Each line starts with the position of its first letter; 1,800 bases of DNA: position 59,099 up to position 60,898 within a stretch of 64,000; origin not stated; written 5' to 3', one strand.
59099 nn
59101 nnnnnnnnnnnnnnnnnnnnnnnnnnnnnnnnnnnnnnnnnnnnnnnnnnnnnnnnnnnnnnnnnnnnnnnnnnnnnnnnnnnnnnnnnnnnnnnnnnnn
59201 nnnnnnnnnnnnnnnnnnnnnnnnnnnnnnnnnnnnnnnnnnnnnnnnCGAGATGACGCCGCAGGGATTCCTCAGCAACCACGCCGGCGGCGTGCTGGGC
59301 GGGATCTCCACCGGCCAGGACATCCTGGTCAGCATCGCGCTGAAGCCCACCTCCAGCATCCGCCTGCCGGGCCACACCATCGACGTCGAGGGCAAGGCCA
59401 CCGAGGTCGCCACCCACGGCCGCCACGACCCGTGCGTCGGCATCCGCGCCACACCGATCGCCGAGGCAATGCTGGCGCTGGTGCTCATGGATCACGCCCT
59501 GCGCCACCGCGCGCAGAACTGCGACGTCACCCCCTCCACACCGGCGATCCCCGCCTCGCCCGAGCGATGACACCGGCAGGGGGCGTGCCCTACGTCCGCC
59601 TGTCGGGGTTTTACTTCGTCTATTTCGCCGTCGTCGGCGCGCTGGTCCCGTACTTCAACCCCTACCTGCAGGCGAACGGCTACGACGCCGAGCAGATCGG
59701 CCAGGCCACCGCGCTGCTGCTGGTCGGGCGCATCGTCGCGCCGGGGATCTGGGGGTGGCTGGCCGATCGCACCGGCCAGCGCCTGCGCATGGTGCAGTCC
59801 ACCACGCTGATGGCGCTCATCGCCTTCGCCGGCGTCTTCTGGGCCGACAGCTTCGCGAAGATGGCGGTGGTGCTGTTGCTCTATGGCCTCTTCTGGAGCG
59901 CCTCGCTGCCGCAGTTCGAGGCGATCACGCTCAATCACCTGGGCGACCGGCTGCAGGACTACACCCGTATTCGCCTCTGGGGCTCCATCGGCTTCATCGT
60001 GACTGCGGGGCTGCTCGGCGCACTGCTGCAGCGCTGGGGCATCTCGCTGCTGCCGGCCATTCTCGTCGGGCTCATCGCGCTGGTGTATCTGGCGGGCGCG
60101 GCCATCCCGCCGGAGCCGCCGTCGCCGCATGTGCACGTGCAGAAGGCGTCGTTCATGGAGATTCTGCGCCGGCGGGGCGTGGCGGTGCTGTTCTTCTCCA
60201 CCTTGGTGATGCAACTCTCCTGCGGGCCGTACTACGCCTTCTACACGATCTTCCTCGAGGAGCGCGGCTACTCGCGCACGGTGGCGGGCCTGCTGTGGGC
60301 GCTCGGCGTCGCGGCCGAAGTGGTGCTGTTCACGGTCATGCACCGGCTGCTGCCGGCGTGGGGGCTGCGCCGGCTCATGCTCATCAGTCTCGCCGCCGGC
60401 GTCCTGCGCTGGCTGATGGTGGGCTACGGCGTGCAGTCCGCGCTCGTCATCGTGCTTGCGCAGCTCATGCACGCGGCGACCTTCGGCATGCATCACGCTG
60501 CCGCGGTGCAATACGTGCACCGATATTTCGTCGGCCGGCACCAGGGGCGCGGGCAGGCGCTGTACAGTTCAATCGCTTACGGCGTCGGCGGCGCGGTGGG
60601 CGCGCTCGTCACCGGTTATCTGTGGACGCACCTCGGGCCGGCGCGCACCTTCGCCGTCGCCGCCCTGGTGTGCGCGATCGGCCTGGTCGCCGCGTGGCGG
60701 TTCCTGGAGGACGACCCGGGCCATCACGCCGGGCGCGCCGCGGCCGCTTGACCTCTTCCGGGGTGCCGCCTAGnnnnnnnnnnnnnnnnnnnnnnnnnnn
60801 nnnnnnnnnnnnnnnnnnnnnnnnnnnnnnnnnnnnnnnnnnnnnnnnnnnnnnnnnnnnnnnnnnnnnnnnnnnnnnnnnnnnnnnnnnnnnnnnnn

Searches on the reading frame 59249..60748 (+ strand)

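Call 57: search_protein_families(library=pfam, proteins=[window:59249-60748:+], max_evalue=0.0001)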
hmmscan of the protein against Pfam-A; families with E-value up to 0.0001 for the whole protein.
window:59249-60748:+ (500 aa): 4 families
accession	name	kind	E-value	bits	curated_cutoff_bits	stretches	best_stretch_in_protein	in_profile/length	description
PF12832.13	MFS_1_like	-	5.5e-109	365.1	25.2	1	115-469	1-372/373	MFS_1 like family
PF07690.21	MFS_1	-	1.8e-30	106.5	33.4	2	121-385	4-279/347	Major Facilitator Superfamily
PF03825.22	Nuc_H_symport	-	3.8e-27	95.7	25.9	1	116-462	5-365/400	Nucleoside H+ symporter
PF01306.25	LacY_symp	-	3.1e-05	23.4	24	0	115-260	9-162/413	LacY proton/sugar symporter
